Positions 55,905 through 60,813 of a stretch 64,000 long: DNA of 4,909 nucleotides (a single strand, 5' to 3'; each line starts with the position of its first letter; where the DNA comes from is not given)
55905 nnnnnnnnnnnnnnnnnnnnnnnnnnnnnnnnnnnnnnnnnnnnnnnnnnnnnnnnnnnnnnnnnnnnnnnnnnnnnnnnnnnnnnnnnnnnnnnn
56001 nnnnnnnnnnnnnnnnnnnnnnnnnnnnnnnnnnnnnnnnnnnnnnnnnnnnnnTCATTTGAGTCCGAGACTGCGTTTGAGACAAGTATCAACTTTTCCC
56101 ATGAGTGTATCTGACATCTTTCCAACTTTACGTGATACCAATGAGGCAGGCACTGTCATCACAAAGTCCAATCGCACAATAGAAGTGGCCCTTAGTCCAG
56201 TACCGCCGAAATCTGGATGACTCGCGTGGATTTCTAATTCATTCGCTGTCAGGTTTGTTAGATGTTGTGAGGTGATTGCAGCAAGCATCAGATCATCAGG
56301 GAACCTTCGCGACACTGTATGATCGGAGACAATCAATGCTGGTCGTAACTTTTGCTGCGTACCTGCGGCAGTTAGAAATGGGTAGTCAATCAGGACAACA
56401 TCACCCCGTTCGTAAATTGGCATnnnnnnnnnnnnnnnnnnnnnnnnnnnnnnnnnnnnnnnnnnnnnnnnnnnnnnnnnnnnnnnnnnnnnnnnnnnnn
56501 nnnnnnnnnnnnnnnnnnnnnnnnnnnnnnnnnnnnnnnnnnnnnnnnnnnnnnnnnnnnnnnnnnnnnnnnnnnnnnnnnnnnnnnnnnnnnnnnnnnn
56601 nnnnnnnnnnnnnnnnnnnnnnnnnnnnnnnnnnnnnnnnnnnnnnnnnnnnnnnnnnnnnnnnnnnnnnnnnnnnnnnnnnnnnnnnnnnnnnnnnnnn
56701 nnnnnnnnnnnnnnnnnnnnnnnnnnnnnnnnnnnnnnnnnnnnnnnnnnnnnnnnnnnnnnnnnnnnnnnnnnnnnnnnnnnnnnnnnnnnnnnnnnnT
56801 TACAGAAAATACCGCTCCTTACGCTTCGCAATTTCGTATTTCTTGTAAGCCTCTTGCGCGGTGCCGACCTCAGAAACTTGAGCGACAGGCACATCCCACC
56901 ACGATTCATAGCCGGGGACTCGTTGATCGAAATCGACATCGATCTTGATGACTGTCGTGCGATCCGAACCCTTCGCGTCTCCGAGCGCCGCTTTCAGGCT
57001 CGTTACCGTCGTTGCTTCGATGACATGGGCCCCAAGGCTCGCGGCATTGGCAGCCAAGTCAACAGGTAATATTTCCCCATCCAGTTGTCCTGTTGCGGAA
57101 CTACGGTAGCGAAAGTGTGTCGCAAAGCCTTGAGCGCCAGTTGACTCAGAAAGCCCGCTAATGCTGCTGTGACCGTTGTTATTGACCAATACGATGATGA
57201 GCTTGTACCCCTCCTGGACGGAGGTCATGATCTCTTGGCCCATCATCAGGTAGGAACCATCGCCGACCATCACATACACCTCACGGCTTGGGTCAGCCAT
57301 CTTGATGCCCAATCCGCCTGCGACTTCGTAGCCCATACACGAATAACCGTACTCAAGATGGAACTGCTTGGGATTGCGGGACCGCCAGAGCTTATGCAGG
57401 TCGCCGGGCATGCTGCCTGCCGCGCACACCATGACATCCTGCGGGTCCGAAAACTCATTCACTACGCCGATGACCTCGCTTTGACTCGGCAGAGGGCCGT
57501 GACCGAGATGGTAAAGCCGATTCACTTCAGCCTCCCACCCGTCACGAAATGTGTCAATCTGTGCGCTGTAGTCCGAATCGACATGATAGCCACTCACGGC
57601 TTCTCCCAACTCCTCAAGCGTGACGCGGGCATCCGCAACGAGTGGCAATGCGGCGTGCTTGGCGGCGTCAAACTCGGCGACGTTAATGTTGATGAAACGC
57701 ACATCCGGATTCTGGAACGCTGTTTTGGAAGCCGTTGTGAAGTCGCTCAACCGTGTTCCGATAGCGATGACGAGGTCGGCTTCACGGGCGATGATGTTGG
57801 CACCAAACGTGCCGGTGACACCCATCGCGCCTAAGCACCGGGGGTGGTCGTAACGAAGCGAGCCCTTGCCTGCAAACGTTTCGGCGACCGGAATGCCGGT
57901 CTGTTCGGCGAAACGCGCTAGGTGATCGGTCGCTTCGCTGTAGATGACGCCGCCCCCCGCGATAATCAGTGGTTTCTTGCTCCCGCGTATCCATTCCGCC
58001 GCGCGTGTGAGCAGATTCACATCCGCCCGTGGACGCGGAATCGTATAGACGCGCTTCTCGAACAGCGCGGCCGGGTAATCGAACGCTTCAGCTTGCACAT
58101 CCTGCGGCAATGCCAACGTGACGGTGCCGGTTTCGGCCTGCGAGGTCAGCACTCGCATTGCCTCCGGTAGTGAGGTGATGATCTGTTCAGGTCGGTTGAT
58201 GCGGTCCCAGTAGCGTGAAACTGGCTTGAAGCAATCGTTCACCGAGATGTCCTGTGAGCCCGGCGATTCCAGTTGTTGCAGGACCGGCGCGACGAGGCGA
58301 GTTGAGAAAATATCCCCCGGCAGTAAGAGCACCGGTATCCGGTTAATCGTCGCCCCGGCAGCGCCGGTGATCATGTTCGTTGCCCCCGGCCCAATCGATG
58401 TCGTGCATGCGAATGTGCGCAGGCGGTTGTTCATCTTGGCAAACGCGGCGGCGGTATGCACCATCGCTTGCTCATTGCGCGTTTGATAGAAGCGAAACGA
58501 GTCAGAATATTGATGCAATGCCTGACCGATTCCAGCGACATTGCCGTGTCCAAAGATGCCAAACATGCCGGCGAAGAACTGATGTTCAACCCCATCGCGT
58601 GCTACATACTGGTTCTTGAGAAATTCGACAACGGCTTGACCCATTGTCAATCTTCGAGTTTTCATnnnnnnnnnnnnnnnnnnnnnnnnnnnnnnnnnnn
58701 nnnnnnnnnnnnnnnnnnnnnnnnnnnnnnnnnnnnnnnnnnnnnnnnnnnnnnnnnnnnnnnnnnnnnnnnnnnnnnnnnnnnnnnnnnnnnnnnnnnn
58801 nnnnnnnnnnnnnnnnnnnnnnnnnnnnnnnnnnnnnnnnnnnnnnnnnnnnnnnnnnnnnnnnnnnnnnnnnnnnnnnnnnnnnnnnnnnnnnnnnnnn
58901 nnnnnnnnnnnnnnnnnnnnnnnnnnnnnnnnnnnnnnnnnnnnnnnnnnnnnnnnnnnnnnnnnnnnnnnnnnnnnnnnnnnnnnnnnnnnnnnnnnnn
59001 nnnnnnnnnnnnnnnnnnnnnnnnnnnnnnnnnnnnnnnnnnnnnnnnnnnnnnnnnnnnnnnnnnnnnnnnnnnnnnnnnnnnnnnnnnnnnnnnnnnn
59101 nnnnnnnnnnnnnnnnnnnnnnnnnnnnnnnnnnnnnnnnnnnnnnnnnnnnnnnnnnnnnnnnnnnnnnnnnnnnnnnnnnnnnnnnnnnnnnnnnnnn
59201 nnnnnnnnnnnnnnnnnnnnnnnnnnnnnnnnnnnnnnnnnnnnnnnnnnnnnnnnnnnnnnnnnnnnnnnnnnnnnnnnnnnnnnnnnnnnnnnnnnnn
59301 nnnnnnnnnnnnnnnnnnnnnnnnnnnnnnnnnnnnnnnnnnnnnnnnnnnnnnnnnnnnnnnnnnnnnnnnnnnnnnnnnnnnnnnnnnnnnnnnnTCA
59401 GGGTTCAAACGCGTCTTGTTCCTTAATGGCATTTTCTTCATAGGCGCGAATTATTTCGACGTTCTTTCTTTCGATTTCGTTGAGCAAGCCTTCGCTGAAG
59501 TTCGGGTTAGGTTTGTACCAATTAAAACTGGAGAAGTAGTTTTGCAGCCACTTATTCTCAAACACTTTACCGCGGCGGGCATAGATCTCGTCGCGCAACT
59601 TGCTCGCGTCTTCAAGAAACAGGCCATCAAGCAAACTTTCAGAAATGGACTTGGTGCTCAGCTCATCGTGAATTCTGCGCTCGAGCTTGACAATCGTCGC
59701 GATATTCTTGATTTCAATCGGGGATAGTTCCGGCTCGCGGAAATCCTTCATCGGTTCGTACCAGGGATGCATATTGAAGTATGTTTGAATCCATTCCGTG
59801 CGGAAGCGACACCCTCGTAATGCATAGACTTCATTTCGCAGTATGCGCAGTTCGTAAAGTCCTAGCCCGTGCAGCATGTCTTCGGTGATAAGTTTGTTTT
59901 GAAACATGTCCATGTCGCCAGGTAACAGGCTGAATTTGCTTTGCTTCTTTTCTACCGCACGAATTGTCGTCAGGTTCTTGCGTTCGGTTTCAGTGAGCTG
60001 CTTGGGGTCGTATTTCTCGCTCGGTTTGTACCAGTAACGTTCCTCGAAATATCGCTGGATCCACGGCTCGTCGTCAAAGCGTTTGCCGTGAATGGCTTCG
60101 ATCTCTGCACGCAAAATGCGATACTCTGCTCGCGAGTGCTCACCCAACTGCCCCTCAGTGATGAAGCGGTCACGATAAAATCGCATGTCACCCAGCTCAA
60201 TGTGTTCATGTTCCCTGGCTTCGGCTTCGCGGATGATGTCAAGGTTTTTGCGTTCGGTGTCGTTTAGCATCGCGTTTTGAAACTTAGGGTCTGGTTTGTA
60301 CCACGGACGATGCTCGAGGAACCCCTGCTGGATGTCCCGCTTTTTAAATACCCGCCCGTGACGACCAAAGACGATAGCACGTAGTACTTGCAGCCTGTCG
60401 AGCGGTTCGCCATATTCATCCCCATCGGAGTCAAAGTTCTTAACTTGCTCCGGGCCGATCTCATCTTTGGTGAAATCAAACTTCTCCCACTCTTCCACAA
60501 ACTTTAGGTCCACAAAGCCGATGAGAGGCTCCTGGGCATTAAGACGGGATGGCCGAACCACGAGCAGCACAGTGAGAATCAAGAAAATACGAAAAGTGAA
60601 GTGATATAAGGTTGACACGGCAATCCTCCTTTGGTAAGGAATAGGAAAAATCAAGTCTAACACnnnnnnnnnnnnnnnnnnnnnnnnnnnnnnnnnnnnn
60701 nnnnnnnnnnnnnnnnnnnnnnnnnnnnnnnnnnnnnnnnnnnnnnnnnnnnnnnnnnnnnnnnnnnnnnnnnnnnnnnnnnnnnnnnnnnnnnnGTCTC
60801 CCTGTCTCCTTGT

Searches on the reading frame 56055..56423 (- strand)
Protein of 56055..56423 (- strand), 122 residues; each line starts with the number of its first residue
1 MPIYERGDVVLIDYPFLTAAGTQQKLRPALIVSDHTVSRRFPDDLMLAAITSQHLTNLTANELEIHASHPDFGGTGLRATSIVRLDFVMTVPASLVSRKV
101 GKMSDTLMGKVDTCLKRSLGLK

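Call 41: search_protein_families(library=pfam, proteins=[window:56055-56423:-], max_evalue=0.001)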
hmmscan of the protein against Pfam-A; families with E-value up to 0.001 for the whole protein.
window:56055-56423:- (122 aa): 1 family
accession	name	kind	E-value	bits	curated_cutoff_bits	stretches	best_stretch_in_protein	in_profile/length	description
PF02452.23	PemK_toxin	-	5.9e-17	62.3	23.1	1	5-119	1-109/109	PemK-like, MazF-like toxin of type II toxin-antitoxin system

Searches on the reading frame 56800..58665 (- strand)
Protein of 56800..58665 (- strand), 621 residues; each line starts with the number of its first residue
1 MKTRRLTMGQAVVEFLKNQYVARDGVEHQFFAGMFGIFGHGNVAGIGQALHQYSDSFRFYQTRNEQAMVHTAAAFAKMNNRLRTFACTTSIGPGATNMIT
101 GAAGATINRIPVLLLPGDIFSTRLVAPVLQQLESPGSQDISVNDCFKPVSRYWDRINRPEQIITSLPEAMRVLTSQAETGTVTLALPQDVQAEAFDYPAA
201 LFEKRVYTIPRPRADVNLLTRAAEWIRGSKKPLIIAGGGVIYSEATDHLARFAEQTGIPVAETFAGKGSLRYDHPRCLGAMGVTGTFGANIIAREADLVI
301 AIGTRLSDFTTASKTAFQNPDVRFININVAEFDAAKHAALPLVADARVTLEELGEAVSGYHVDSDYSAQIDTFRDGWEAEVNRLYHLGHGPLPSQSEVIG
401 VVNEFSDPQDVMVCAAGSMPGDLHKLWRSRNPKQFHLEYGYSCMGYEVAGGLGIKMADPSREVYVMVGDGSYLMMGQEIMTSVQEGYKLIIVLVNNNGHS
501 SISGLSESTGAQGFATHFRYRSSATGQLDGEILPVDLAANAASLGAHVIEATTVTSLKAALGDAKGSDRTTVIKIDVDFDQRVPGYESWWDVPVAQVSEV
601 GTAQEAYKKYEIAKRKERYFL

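Call 22: search_protein_families(library=pfam, proteins=[window:56800-58665:-], max_evalue=0.00001)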
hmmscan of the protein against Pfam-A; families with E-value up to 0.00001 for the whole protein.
window:56800-58665:- (621 aa): 3 families
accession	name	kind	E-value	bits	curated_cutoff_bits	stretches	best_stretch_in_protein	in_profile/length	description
PF00205.28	TPP_enzyme_M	-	1.2e-39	135.6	30.4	1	220-353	2-137/137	Thiamine pyrophosphate enzyme, central domain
PF02775.26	TPP_enzyme_C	-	5.1e-31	107.9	21.9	1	416-575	2-151/151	Thiamine pyrophosphate enzyme, C-terminal TPP binding domain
PF02776.23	TPP_enzyme_N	-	1.7e-14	54.1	26.8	1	34-125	19-106/119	Thiamine pyrophosphate enzyme, N-terminal TPP binding domain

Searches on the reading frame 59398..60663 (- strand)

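Call 22: search_protein_families(library=pfam, proteins=[window:59398-60663:-], max_evalue=0.00001)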
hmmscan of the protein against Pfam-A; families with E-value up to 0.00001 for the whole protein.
window:59398-60663:- (421 aa): 1 family
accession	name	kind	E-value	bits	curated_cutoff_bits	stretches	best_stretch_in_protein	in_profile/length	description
PF13308.11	YARHG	-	1.9e-59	198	27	4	335-410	8-85/85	YARHG domain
